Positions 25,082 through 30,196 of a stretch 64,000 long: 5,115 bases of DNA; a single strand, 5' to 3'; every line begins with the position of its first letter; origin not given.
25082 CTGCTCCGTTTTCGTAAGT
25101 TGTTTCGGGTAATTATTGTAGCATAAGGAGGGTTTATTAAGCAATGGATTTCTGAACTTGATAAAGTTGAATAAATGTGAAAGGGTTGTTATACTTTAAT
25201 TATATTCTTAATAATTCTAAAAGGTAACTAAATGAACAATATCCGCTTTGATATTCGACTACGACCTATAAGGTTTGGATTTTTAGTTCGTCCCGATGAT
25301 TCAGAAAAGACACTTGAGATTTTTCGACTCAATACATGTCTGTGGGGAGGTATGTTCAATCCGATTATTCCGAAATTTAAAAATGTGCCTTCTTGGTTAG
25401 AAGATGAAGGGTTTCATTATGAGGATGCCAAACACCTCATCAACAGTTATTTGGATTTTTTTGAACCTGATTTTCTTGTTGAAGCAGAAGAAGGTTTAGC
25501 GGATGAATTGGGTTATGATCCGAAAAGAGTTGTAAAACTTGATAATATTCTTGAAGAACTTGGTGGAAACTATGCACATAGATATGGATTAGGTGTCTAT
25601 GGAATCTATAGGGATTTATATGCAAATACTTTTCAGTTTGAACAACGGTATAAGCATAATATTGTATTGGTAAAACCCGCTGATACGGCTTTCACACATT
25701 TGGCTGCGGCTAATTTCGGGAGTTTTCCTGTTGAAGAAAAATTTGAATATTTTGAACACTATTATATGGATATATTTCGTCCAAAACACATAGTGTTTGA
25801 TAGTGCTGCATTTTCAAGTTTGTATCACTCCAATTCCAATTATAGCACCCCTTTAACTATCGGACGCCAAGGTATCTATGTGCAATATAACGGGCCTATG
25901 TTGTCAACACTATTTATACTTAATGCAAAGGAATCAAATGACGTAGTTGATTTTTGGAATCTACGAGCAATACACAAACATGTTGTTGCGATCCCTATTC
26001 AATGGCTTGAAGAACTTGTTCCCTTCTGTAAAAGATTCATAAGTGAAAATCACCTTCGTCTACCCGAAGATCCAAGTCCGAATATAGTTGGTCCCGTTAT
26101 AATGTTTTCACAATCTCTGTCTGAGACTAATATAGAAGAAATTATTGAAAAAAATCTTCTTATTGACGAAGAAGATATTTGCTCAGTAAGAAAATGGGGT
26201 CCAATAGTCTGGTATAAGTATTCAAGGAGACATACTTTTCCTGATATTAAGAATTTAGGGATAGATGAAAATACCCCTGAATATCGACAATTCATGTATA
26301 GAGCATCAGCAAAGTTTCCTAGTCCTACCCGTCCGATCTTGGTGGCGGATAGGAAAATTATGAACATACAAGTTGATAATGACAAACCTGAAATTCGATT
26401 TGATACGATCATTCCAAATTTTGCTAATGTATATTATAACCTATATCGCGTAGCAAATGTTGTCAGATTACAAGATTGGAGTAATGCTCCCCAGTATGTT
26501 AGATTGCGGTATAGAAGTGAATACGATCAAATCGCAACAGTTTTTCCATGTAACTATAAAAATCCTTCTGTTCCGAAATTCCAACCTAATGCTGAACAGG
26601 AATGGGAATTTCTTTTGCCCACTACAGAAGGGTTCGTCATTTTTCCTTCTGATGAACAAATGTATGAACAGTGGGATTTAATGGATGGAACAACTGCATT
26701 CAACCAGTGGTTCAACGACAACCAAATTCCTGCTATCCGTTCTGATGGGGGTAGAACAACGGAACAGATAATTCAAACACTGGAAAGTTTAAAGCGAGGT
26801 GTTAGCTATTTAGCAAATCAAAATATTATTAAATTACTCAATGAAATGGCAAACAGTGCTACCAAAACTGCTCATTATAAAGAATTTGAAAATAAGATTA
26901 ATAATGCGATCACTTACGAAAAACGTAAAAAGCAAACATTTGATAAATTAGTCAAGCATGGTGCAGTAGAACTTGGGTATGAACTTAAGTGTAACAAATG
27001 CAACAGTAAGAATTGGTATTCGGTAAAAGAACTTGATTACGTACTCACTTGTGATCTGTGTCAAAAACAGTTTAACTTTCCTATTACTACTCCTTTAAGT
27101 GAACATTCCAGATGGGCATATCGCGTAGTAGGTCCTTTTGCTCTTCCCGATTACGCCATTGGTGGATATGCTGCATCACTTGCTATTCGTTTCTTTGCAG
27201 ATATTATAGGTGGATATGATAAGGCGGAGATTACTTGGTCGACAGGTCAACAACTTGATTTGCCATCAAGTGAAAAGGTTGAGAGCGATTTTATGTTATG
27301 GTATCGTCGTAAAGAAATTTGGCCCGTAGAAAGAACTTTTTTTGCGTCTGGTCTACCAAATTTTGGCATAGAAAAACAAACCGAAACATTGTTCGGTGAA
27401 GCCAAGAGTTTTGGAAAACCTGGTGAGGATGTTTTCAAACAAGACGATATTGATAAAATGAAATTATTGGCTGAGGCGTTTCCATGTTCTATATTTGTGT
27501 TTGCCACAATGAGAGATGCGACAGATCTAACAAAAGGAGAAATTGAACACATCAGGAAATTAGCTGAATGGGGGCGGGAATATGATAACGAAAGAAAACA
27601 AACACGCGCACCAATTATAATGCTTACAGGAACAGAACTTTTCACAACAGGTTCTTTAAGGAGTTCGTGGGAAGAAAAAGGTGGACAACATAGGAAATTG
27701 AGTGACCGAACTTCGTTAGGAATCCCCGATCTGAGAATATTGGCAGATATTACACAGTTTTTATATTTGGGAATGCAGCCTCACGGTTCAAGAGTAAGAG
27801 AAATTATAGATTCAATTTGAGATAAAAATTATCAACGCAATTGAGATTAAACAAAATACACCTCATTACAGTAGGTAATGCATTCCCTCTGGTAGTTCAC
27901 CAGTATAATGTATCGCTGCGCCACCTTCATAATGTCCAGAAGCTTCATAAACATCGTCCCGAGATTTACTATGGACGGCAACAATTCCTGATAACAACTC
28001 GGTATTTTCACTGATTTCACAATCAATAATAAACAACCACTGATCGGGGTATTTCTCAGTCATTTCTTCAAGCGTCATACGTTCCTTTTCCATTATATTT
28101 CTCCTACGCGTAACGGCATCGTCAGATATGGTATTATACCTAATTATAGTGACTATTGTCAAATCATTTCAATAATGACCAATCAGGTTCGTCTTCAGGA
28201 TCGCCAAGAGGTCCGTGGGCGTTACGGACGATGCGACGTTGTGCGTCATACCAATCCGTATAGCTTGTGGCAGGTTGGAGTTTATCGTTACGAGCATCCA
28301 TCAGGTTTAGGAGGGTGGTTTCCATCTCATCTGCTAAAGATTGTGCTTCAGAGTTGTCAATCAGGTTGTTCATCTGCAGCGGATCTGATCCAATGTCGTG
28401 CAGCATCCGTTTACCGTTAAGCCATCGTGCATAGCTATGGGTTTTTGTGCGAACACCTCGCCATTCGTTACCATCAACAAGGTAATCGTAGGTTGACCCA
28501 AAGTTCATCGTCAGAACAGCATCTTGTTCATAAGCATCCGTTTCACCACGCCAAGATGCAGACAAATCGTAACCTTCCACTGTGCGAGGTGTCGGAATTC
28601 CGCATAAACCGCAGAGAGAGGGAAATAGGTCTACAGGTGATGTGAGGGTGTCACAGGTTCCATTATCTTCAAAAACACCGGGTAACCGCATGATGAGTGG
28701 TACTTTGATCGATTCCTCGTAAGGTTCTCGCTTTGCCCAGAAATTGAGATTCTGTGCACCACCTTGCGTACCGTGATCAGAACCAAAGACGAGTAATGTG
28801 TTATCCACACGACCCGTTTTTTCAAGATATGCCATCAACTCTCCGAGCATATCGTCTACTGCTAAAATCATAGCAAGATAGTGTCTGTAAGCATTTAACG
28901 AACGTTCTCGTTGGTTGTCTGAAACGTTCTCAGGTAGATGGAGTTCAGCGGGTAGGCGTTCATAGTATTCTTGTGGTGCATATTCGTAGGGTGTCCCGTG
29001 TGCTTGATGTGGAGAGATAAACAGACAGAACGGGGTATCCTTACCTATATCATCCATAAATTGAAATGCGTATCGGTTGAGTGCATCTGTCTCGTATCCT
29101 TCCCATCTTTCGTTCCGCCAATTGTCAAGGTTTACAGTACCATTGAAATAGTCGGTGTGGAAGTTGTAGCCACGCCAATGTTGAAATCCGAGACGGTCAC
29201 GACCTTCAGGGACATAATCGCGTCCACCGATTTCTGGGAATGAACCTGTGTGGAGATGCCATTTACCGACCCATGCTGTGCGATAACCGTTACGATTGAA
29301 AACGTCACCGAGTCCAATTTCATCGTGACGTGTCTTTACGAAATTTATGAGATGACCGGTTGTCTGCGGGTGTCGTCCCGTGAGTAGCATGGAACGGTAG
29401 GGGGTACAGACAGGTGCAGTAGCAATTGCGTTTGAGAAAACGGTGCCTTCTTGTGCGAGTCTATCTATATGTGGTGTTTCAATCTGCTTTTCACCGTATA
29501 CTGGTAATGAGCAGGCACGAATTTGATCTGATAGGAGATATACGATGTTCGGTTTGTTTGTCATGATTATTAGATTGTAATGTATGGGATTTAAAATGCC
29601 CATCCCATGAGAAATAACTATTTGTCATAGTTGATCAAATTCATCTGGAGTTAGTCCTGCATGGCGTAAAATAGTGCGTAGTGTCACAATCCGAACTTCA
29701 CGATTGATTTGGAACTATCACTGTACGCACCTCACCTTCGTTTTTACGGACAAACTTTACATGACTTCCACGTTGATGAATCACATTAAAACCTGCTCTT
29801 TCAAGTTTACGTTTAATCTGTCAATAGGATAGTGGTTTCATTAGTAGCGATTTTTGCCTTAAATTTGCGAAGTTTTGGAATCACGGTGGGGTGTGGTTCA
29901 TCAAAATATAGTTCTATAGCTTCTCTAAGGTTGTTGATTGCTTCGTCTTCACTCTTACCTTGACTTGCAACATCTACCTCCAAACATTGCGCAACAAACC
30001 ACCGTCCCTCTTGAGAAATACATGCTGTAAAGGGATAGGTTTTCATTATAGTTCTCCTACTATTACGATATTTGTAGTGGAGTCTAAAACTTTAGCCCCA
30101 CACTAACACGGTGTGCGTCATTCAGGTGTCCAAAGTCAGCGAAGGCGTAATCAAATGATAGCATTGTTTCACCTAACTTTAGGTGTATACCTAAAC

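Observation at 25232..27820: AT-rich orphan 862-aa protein with an internal zinc ribbon, wedged between glyQS and a sulfatase gene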

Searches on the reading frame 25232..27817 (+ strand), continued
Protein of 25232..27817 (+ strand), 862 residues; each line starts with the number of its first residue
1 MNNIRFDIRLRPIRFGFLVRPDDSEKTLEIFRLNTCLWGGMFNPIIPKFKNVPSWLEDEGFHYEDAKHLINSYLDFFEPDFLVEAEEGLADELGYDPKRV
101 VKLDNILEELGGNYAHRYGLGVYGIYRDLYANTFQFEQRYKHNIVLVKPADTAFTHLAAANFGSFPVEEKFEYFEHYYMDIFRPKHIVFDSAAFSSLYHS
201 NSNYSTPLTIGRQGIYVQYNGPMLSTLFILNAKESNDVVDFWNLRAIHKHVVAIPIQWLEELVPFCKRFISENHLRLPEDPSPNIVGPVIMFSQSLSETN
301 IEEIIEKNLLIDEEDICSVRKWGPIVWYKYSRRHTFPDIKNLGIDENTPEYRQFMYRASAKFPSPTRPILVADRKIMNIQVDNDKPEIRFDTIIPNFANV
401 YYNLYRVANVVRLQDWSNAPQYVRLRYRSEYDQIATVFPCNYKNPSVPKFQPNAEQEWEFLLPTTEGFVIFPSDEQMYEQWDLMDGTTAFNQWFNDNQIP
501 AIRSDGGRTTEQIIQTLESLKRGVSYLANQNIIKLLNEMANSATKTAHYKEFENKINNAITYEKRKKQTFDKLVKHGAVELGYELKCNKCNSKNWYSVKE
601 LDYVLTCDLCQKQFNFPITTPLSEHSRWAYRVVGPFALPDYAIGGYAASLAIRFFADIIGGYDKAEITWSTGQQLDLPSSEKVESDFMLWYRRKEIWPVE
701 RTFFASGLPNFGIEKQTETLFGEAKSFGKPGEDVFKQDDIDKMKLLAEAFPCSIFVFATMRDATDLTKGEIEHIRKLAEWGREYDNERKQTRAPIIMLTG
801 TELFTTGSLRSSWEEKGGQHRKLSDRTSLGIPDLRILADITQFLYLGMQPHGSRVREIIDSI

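Call 87: search_protein_families(library=padloc, proteins=[L002:6136-7449:+, L002:7452-7955:+, L005:5329-7278:+, L005:1675-4017:+, L005:4281-5306:+, L006:4969-7152:-, L006:3764-4969:-, L006:3063-3740:-, L004:5965-6798:+], max_evalue=0.00001)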
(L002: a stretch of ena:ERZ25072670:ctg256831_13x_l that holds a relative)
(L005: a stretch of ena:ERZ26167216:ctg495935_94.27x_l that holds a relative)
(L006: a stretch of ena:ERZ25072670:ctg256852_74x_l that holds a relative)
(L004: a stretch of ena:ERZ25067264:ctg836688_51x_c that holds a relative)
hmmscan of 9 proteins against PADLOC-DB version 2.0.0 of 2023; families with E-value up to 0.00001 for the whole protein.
L002:6136-7449:+ (438 aa): 76 families (the best 25 are shown)
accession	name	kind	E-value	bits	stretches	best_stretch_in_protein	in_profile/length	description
PDLC04148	HEC-03B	-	5.8e-108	359.8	2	192-434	204-452/458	-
PDLC03878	NsnB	-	2.6e-61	206.3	1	1-421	1-337/345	-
PDLC04707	PDC-M55A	-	2e-52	176.6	1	3-434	4-417/421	-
PDLC02979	AriA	-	2.2e-31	108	2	259-360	270-372/373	-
PDLC02980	AriA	-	2.9e-23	81.3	2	279-361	221-303/304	-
PDLC04392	PDC-M07A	-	1.5e-15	55.2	2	1-47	1-46/432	-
PDLC02335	AbiLi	-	3.2e-15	54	1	1-373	49-243/326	AbiLi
PDLC04393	PDC-M07A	-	3.4e-15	54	2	1-48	1-47/435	-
PDLC04179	HEC-01A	-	3.8e-15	53.9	1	291-407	335-444/459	-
PDLC04391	PDC-M07A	-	7.2e-15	52.9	1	1-50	1-49/412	-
PDLC04177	HEC-01A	-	2.1e-13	48.1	1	289-376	270-355/393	-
PDLC04214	HEC-02A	-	2.5e-13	48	1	297-369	219-290/338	-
PDLC00096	GajA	-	2.8e-13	47.5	1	315-360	286-336/630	AAA ATPase domain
PDLC00077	GajA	-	3.6e-13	46.9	1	317-360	335-379/616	AAA ATPase domain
PDLC04611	PDC-M38A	-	1.1e-12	46.1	1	258-358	230-327/383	-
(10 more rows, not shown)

L002:7452-7955:+ (168 aa): 1 family
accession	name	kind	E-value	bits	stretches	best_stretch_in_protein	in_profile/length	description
PDLC04147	HEC-03A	-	6.4e-34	115.3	1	1-159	1-153/159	-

L005:5329-7278:+ (650 aa): 2 families
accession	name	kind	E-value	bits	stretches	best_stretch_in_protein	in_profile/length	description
PDLC03419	REase_II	-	2.6e-51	172.8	1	12-568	5-590/695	Type II restriction enzyme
PDLC03485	REase_II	-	9e-38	128.1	1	11-362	5-359/611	Type II restriction enzyme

L005:1675-4017:+ (781 aa): 2 families
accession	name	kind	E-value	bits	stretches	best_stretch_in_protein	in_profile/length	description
PDLC03991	PD-Lambda-4_A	-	5.3e-35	118.4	1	5-764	2-766/1283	-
PDLC03990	PD-Lambda-4_A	-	8.8e-10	35.3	1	343-709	16-371/943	-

L005:4281-5306:+ (342 aa): 56 families (the best 25 are shown)
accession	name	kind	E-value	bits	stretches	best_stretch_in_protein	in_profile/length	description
PDLC03378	MTase_II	-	1.5e-84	282.2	1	2-340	3-328/344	Type II methyltransferase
PDLC03234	MTase_II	-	5.2e-74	247.7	1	1-340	4-364/375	Type II methyltransferase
PDLC00033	DruM2|DruM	-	4.2e-72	241.4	1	2-340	22-362/368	DNA cytosine methylase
PDLC03326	MTase_II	-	4.9e-60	201.8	1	3-340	6-374/412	Type II methyltransferase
PDLC02651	DrmMII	-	1.1e-54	183.8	1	2-340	3-355/371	DrmMII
PDLC00026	DruM2|DruM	-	2.7e-51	173.1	1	3-339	6-315/336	DNA cytosine methylase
PDLC03272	MTase_II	-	1.8e-50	170.3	1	1-341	74-389/407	Type II methyltransferase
PDLC03237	MTase_II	-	5.5e-48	161.6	2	5-179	797-976/1036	Type II methyltransferase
PDLC02650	DrmMII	-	4e-39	132.7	2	131-337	203-413/435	DrmMII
PDLC02648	DrmMII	-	1.9e-38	130.5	2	2-177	22-231/468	DrmMII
PDLC02649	DrmMII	-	2.4e-38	130.2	2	54-213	97-262/422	DrmMII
PDLC03279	MTase_II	-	6e-38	128.5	1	3-341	4-352/587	Type II methyltransferase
PDLC03307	MTase_II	-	1.2e-37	128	2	3-126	2-117/382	Type II methyltransferase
PDLC00027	DruM2|DruM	-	5.4e-37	126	2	2-176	12-177/361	DNA cytosine methylase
PDLC02656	DrmMII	-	2.5e-35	120.2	2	237-341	365-468/491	DrmMII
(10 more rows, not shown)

L006:4969-7152:- (727 aa): 2 families
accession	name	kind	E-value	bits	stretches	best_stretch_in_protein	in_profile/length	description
PDLC03485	REase_II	-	2.6e-11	40.7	1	27-165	30-165/611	Type II restriction enzyme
PDLC03419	REase_II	-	6e-11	39.4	1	5-139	7-147/695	Type II restriction enzyme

L006:3764-4969:- (401 aa): 0 families

L006:3063-3740:- (225 aa): 0 families

L004:5965-6798:+ (278 aa): 4 families
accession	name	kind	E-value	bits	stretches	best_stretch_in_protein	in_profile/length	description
PDLC04911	PDC-S11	-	1.6e-22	78.2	1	127-272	167-313/318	-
PDLC04912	PDC-S11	-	1.6e-20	71.5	1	126-273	165-312/313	-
PDLC04913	PDC-S11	-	3.7e-15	53.8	1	105-275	196-368/375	-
PDLC04914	PDC-S11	-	1e-12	45.9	1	121-274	153-311/314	-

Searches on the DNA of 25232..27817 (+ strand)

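Call 82: search_dna_similar(query=L052:10001-12490:+, collection=ecoli_genomes, mode=distant, max_rows=15)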
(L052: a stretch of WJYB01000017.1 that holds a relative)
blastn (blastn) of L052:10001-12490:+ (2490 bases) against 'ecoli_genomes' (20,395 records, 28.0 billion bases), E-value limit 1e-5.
No match.

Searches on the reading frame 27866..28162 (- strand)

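Call 3: search_protein_families(library=pfam, proteins=[window:27866-28162:-], max_evalue=1)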
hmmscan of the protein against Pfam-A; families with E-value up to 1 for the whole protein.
window:27866-28162:- (98 aa): 0 families

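Call 4: search_protein_families(library=padloc, proteins=[window:27866-28162:-], max_evalue=1)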
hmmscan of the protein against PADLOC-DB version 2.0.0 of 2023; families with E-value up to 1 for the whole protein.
window:27866-28162:- (98 aa): 0 families

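Call 5: search_protein_families(library=ncbifam, proteins=[window:27866-28162:-], max_evalue=1)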
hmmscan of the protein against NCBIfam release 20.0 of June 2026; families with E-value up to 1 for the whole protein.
window:27866-28162:- (98 aa): 1 family
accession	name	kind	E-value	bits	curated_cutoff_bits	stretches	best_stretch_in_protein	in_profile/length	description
TIGR00389.1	glyS_dimeric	equivalog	0.62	8.5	243.3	1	7-36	529-559/565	glycine--tRNA ligase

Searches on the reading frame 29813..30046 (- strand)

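Call 3: search_protein_families(library=pfam, proteins=[window:29813-30046:-], max_evalue=1)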
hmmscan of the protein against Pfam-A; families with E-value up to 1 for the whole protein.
window:29813-30046:- (77 aa): 4 families
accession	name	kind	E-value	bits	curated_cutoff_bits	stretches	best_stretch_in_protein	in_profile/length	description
PF24113.1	DUF7387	-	7.1e-07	29.9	27.9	1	10-62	17-69/85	Family of unknown function (DUF7387)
PF18358.7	Tudor_4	-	0.13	12.3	25.8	1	12-26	11-25/50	Histone methyltransferase Tudor domain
PF10735.14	DUF2526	-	0.14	12.9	25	1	9-43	35-69/77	Protein of unknown function (DUF2526)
PF12910.14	PHD_like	-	0.21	12.1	27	1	9-48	61-100/141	Antitoxin of toxin-antitoxin, RelE / RelB, TA system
